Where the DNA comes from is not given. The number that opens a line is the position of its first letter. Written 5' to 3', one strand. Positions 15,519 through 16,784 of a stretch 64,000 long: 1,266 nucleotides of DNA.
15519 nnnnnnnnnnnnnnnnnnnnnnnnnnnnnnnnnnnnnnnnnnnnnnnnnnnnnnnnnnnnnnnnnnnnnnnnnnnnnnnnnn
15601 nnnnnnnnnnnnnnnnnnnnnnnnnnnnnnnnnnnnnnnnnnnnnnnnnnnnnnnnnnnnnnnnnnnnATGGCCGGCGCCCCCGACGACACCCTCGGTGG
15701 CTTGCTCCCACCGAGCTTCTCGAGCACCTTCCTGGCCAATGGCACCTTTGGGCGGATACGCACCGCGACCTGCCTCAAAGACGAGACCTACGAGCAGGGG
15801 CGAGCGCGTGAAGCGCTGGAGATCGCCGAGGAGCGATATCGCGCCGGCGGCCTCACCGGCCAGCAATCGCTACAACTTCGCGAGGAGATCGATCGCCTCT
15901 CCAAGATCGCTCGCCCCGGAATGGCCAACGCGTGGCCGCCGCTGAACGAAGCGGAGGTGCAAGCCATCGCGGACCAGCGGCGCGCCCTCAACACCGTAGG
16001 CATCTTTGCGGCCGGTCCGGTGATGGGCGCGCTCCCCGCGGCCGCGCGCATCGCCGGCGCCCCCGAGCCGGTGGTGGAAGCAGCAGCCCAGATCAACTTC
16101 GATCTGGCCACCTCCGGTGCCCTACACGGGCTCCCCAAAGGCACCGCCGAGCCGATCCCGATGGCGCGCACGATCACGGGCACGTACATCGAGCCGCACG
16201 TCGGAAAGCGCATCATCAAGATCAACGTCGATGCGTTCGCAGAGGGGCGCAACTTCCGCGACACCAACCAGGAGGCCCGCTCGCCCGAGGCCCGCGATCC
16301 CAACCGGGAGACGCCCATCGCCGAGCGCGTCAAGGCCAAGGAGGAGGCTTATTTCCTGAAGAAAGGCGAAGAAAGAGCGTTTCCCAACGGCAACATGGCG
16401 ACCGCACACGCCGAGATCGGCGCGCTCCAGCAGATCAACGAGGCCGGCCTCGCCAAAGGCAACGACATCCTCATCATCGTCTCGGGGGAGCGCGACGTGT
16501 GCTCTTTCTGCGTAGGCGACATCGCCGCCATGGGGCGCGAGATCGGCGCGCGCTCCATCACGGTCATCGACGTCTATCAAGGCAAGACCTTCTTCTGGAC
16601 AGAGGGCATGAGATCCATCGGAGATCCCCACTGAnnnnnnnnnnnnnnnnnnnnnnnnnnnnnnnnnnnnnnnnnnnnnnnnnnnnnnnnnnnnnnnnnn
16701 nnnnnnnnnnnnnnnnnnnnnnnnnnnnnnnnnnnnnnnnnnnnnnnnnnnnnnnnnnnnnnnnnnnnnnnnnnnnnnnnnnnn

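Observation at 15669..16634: Candidate new nucleic-acid deaminase toxin (HAE...CxxC) with an uncharacterised N-terminal domain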

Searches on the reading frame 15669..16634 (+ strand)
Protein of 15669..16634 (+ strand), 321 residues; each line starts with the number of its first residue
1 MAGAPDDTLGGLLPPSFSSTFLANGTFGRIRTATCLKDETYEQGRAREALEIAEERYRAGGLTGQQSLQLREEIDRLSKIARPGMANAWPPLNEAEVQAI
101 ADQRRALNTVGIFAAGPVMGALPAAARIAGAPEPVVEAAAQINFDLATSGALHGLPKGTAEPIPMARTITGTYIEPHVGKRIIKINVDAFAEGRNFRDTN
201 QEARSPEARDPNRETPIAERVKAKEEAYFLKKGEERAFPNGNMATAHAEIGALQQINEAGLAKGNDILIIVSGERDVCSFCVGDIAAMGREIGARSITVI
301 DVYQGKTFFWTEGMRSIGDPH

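Call 5: search_protein_families(library=pfam, proteins=[window:15669-16634:+], max_evalue=1)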
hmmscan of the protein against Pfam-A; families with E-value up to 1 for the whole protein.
window:15669-16634:+ (321 aa): 5 families
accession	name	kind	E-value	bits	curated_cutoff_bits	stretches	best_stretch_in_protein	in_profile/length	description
PF24241.1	Deam_C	-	5.8e-33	114.1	27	1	181-318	3-133/136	Putative cytidine deaminase, C-terminal domain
PF25254.1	DUF7856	-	0.00095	19.3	30.2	1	38-143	157-267/280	Family of unknown function (DUF7856)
PF14437.12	MafB19-deam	-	0.011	16.1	27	1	206-286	14-90/142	MafB19-like deaminase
PF00383.29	dCMP_cyt_deam_1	-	0.015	15.7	25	1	170-288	19-93/102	Cytidine and deoxycytidylate deaminase zinc-binding region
PF14427.12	Pput2613-deam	-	0.017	15.4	25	1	236-312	40-111/118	Pput_2613-like deaminase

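Call 6: search_protein_families(library=ncbifam, proteins=[window:15669-16634:+], max_evalue=1)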
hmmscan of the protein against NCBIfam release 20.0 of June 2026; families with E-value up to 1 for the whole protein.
window:15669-16634:+ (321 aa): 2 families
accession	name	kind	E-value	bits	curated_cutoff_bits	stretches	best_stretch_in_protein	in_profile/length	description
NF041827.1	YtfQ_transport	equivalog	0.041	12.8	510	1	249-270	226-247/320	galactofuranose ABC transporter, galactofuranose-binding protein YtfQ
NF041461.1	C_hydro_YcaC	equivalog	0.083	12.4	310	1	68-130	67-126/201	isochorismate family cysteine hydrolase YcaC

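Call 7: search_solved_structures(query=window:15669-16634:+, max_evalue=10, show_alignments=3)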
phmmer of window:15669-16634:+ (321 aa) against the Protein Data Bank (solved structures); distinct sequences matched with E-value up to 10: 3.
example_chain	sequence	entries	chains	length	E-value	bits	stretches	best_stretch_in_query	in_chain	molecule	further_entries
5ocp_A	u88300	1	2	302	0.12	15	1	205-303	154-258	Periplasmic binding protein/LacI transcriptional regulator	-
3t51_B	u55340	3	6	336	0.95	12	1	63-106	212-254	Cation efflux system protein CusB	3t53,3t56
5mmj_j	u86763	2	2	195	1.8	11.2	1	40-163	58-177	plastid ribosomal protein uS10c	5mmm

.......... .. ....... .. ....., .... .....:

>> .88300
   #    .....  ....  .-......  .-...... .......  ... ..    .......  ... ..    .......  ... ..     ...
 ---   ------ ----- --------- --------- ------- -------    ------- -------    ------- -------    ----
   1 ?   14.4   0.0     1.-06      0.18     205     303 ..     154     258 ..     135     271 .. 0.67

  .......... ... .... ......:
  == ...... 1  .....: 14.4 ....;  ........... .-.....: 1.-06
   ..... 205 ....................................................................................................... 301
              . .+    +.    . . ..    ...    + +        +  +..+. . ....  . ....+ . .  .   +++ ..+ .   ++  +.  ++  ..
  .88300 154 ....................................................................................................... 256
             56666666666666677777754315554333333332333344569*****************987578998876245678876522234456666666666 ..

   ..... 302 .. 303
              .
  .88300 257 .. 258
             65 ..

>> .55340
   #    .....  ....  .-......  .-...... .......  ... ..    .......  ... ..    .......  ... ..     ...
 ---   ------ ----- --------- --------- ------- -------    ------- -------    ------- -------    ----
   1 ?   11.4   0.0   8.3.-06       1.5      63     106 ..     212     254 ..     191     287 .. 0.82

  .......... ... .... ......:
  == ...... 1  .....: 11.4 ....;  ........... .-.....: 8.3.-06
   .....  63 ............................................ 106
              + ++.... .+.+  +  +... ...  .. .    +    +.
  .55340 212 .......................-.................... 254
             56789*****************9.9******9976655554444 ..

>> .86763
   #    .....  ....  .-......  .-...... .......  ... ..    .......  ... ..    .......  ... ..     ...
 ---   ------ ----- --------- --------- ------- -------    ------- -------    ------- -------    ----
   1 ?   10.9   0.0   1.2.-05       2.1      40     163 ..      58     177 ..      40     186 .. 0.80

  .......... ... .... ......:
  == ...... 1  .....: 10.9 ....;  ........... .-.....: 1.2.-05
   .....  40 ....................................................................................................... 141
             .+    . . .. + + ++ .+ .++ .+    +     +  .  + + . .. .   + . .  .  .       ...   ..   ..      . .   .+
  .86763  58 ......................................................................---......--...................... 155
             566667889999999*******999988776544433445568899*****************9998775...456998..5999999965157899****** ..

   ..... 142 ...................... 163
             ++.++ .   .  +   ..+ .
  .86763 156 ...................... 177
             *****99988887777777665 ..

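Call 8: find_homologous_proteins(query=window:15669-16634:+)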
Query window:15669-16634:+ (321 aa): 4 proteins with E <= 0.001 among 7356 candidates.
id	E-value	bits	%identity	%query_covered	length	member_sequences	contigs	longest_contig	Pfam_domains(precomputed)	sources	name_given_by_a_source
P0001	9.2e-209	710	100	100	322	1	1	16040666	PF24241.2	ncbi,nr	ncbi:Hypothetical protein A7982_03648 [Minicystis rosea]|nr:Hypothetical protein A7982_03648 [Minicy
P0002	8.3e-28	116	45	55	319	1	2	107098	-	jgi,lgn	jgi:hypothetical protein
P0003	3.2e-22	97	42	52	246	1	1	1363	PF24241.2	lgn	-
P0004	1.1e-19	89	50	39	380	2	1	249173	PF24241.2,PF14437.13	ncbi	ncbi:MAG: cytidine deaminase-like fold-containing protein [Pseudomonadota bacterium]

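Call 20: search_protein_representatives(protein=window:15669-16634:+)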
Query: 321 residues. Proteins with E-value up to 0.001 (for the whole library): 253; up to 1e-10: 147; up to 1e-30: 1. The best 150 are listed.
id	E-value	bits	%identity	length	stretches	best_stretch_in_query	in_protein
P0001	2.9e-209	710.0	100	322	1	1-321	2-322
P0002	2.6e-28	115.7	47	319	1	12-176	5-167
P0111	7.2e-27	111.0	37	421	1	62-317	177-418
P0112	3.9e-26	108.6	48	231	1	188-317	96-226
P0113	1.0e-25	107.3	50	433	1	178-317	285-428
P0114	3.4e-25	105.5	45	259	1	149-318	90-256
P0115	5.0e-25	105.0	47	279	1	161-317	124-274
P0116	4.6e-24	101.8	50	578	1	179-317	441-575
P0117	7.3e-24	101.1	42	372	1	136-317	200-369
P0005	9.0e-24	100.9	45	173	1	175-318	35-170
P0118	2.6e-23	99.4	47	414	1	184-313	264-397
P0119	2.7e-23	99.3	47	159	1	191-319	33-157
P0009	7.0e-23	97.9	47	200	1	189-318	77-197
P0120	9.4e-23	97.5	45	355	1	186-317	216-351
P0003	1.0e-22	97.4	49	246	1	186-316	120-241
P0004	3.5e-20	89.0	53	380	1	192-317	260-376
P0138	7.2e-20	88.0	42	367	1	14-162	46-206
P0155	8.3e-19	84.5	44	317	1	9-164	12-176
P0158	1.6e-18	83.6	40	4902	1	179-317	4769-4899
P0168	1.3e-17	80.7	43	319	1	14-165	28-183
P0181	7.0e-17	78.2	40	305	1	16-172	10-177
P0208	7.9e-14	68.2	43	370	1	15-151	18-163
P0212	6.2e-13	65.2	42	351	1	23-167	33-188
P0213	8.3e-13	64.8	36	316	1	12-165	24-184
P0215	1.4e-12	64.1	45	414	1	62-153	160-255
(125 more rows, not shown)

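Call 25: search_protein_families(library=pfam, alignment_id=A2, max_evalue=0.01)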
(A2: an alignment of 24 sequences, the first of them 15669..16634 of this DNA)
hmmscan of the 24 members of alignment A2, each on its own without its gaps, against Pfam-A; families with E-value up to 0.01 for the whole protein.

A. member 1, window:15669-16634:+ (321 aa): 2 families
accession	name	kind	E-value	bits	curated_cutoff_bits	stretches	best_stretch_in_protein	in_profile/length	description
PF24241.1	Deam_C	-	5.8e-33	114.1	27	1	181-318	3-133/136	Putative cytidine deaminase, C-terminal domain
PF25254.1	DUF7856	-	0.00095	19.3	30.2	1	38-143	157-267/280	Family of unknown function (DUF7856)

B. families by the number of members that match (of 24 scanned): 8 families
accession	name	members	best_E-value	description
PF24241.1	Deam_C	2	4.2e-49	Putative cytidine deaminase, C-terminal domain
PF11429.13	Colicin_D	1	8.2e-13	Colicin D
PF15542.11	Ntox50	1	7.4e-07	Bacterial toxin 50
PF14437.12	MafB19-deam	1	0.00023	MafB19-like deaminase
PF15538.12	Ntox46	1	0.00031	Bacterial toxin 46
PF25254.1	DUF7856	1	0.00095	Family of unknown function (DUF7856)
PF00383.29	dCMP_cyt_deam_1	1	0.00098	Cytidine and deoxycytidylate deaminase zinc-binding region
PF14410.12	GH-E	1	0.0019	HNH/ENDO VII superfamily nuclease with conserved GHE residues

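Call 32: find_encoding_contigs(protein=P0002, flank=8000, max_places=3)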
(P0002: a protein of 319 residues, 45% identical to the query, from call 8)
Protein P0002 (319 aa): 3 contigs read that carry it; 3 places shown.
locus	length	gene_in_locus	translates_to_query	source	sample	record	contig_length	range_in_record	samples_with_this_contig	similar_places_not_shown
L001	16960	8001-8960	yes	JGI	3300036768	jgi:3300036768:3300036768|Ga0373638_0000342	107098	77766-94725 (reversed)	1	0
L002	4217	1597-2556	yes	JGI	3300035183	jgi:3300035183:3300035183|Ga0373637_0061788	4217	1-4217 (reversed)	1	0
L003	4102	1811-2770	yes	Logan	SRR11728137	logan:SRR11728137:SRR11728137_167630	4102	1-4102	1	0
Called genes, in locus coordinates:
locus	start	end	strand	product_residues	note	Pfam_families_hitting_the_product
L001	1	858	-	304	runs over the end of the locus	-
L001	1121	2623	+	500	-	PF00069:Pkinase, PF07714:PK_Tyr_Ser-Thr, PF01636:APH (faint), PF03109:ABC1 (weak), PF06293:Kdo (weak)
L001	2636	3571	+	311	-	PF07719:TPR_2 (faint)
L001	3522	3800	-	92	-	-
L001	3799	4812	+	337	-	-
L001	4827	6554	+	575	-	PF09937:DUF2169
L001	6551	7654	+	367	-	PF09937:DUF2169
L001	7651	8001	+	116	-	PF13665:Tox-PAAR-like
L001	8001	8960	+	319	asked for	-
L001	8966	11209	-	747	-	PF05954:Phage_GPD, PF04717:Phage_base_V, PF22178:Gp5_trimer_C, PF06715:Gp5_C (faint), PF22178:Gp5_trimer_C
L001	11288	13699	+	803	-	PF05954:Phage_GPD, PF04717:Phage_base_V, PF20093:DUF6484 (weak), PF22178:Gp5_trimer_C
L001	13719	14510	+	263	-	PF05488:PAAR_motif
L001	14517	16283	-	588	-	PF09937:DUF2169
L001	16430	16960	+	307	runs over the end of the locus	PF01040:UbiA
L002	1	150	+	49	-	?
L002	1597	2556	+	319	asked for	-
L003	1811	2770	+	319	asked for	-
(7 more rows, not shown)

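Call 33: find_encoding_contigs(protein=P0155, flank=8000, max_places=3)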
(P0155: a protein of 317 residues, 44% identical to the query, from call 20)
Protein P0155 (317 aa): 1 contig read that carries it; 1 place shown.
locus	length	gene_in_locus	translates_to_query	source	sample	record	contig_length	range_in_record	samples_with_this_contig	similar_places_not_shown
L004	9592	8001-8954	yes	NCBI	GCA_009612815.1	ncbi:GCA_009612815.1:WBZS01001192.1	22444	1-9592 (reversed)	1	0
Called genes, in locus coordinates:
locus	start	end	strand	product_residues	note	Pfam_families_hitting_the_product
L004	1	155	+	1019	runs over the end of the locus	PF01807:Zn_ribbon_DnaG, PF08275:DNAG_N, PF13155:Toprim_2, PF13362:Toprim_3, PF13662:Toprim_4 (weak), PF27228:MTBMA_p00010_2nd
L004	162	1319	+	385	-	PF13495:Phage_int_SAM_4, PF00589:Phage_integrase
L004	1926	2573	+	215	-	-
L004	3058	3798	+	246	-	-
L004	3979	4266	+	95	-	PF09204:Colicin_immun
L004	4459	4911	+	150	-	PF13930:Endonuclea_NS_2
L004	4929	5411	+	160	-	PF04634:YezG-like (faint)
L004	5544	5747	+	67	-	PF13930:Endonuclea_NS_2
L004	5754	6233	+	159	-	PF04634:YezG-like (faint)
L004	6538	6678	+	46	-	-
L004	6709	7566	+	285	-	-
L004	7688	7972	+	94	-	-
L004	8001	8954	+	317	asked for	-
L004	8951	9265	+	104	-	PF26541:MafI2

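Call 34: find_encoding_contigs(protein=P0138, flank=8000, max_places=2)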
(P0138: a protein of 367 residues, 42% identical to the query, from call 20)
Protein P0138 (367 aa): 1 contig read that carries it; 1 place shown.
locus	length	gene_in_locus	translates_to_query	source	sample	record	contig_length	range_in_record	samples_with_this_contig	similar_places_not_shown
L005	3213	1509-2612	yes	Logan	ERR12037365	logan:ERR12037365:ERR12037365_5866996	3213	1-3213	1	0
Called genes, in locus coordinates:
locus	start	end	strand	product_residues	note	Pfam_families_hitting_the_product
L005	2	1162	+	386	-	?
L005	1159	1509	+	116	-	PF13665:Tox-PAAR-like (weak)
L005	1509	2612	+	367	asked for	-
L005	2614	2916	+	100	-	-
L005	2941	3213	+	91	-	?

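Call 35: find_encoding_contigs(protein=P0181, flank=8000, max_places=2)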
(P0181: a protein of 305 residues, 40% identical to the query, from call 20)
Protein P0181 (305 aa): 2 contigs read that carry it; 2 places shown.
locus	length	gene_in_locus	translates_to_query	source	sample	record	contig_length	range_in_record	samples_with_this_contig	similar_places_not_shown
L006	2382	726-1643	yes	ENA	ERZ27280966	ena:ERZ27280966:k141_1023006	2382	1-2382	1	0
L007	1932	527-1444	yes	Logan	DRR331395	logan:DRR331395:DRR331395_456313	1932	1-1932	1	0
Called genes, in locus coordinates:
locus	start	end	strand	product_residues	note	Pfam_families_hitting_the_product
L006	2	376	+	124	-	?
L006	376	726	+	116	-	PF13665:Tox-PAAR-like (weak)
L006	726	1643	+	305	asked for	-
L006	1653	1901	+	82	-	-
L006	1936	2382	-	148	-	?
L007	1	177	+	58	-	?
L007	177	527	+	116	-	PF13665:Tox-PAAR-like (weak)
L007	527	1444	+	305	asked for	-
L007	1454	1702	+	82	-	-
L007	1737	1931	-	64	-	?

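Call 36: find_encoding_contigs(protein=P0212, flank=8000, max_places=2)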
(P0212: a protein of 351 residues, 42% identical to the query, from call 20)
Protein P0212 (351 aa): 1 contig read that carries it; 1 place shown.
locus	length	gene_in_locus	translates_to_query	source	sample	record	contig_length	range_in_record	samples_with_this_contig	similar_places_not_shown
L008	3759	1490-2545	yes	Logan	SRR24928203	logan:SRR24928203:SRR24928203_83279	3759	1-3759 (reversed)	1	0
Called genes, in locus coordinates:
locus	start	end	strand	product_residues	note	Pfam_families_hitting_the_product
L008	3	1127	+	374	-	?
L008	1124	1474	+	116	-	PF13665:Tox-PAAR-like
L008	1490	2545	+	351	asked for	-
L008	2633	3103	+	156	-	PF13424:TPR_12 (faint)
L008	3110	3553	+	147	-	PF17874:TPR_MalT (faint), PF13424:TPR_12 (faint), PF00515:TPR_1 (faint), PF07719:TPR_2 (faint), PF13181:TPR_8 (faint), PF13428:TPR_14 (faint), PF13174:TPR_6 (faint), PF13432:TPR_16 (weak), +2 more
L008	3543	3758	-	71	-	?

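Call 37: find_encoding_contigs(protein=P0111, flank=8000, max_places=2)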
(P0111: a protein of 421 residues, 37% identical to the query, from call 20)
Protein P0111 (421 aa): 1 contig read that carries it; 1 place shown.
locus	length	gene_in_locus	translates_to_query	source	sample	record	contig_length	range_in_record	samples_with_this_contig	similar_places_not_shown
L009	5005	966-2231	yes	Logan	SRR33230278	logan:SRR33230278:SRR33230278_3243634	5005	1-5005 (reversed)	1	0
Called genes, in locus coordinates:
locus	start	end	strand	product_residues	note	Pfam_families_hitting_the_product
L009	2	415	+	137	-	?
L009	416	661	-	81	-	-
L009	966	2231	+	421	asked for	PF24241:Deam_C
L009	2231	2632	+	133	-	PF21852:DUF6911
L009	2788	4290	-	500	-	PF12161:HsdM_N, PF02384:N6_Mtase, PF01170:UPF0020 (weak), PF07669:Eco57I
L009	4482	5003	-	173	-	?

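Call 43: find_encoding_contigs(protein=P0004, flank=4000, max_places=1)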
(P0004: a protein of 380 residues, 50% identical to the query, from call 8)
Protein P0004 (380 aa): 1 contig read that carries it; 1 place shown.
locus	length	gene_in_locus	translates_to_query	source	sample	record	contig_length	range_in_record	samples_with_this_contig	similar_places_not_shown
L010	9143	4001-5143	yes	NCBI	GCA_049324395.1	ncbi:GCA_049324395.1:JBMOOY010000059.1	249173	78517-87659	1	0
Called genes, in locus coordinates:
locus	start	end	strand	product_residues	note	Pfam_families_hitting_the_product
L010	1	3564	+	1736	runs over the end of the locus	PF20148:DUF6531 (weak), PF25023:TEN_YD-shell (faint), PF05593:RHS_repeat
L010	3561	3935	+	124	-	-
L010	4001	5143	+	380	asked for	PF14437:MafB19-deam (weak), PF24241:Deam_C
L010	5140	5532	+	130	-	PF21852:DUF6911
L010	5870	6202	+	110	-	PF22480:DUF6984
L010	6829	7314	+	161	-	PF10004:DUF2247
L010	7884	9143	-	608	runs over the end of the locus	PF00756:Esterase, PF00561:Abhydrolase_1 (faint), PF12146:Hydrolase_4 (faint), PF00756:Esterase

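Call 48: search_protein_families(library=pfam, proteins=[L004:7688-7972:+, L004:6709-7566:+, L005:2-1162:+, L005:2614-2916:+, L006:1653-1901:+, L008:3-1127:+], max_evalue=0.1)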
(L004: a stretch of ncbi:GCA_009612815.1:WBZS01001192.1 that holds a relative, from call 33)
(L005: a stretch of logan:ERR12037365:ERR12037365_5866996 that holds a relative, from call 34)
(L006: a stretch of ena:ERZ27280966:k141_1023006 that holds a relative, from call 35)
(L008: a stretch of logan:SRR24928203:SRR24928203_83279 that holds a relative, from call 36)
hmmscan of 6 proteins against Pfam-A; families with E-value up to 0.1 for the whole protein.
L004:7688-7972:+ (94 aa): 0 families

L004:6709-7566:+ (285 aa): 3 families
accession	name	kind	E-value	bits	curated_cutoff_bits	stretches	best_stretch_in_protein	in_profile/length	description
PF13665.11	Tox-PAAR-like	-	0.0012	19.4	31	1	4-54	51-102/108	Toxin PAAR-like domain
PF05488.18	PAAR_motif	-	0.0075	16.9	27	1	28-51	39-62/70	PAAR motif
PF14220.11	DUF4329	-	0.021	15.2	28.6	1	132-182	19-69/116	Domain of unknown function (DUF4329)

L005:2-1162:+ (386 aa): 1 family
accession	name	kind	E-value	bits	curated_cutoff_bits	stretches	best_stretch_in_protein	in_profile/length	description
PF09937.14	DUF2169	-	2.1e-67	228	25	1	45-351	7-294/294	Uncharacterized protein conserved in bacteria (DUF2169)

L005:2614-2916:+ (100 aa): 1 family
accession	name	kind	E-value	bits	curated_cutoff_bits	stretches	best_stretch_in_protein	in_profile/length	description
PF22999.2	LTN1_E3_ligase_6th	-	0.085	12.8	27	1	8-72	91-153/221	LTN1 family HEAT repeat region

L006:1653-1901:+ (82 aa): 8 families
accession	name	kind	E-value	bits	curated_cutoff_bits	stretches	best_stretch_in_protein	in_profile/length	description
PF05129.18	Zn_ribbon_Elf1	-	0.003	18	29.8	1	7-41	22-57/79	Transcription elongation factor Elf1 like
PF25206.1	DUF7836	-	0.0045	17.2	26.7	1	30-60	7-38/59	Domain of unknown function (DUF7836)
PF14354.12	Lar_restr_allev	-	0.015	16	28.6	1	10-51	6-48/58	Restriction alleviation protein Lar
PF08271.17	Zn_Ribbon_TF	-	0.023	14.7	29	1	9-38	2-27/43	TFIIB zinc-binding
PF19769.4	CPxCG_zf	-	0.049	13.9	27.2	1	10-42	1-35/183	CPxCG-related zinc finger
PF24859.1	FdhE_central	-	0.062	13.8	27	0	10-41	2-36/39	FdhE, central domain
PF01873.23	eIF-5_eIF-2B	-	0.065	13.6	27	0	8-38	88-116/117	Domain found in IF2B/IF5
PF12760.12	Zn_ribbon_IS1595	-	0.069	13.6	25.4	1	7-38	18-45/46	Transposase zinc-ribbon domain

L008:3-1127:+ (374 aa): 1 family
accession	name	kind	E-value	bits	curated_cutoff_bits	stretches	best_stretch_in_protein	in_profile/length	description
PF09937.14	DUF2169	-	3.9e-70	237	25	1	41-354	7-294/294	Uncharacterized protein conserved in bacteria (DUF2169)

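Call 79: find_encoding_contigs(protein=P0168, flank=6000, max_places=2)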
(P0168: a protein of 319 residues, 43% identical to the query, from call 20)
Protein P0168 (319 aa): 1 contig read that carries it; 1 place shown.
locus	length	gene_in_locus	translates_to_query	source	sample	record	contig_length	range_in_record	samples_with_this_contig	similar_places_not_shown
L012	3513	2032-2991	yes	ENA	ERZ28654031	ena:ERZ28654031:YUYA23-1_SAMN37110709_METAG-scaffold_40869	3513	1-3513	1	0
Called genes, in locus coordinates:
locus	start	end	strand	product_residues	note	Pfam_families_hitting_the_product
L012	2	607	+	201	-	?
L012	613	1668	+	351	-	PF09937:DUF2169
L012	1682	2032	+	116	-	PF13665:Tox-PAAR-like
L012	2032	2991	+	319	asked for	-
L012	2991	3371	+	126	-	PF27718:UCP019853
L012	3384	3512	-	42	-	?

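Call 80: find_encoding_contigs(protein=P0208, flank=6000, max_places=2)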
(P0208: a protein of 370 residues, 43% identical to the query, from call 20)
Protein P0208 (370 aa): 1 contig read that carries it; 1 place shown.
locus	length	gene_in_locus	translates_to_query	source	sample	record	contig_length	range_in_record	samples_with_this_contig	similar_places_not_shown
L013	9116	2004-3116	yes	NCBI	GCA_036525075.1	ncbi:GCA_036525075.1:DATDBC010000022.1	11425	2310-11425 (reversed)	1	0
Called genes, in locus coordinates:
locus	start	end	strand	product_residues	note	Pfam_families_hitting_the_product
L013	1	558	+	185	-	?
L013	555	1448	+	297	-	PF09937:DUF2169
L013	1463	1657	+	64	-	-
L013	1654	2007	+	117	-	PF13665:Tox-PAAR-like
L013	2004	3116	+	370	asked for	-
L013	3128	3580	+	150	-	-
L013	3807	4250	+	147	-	-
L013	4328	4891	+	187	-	PF14066:DUF4256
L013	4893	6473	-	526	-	PF16655:PhoD_N, PF09423:PhoD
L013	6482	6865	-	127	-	PF03061:4HBT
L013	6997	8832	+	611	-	PF00664:ABC_membrane, PF00005:ABC_tran, PF02463:SMC_N (weak)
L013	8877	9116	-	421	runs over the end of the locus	PF00375:SDF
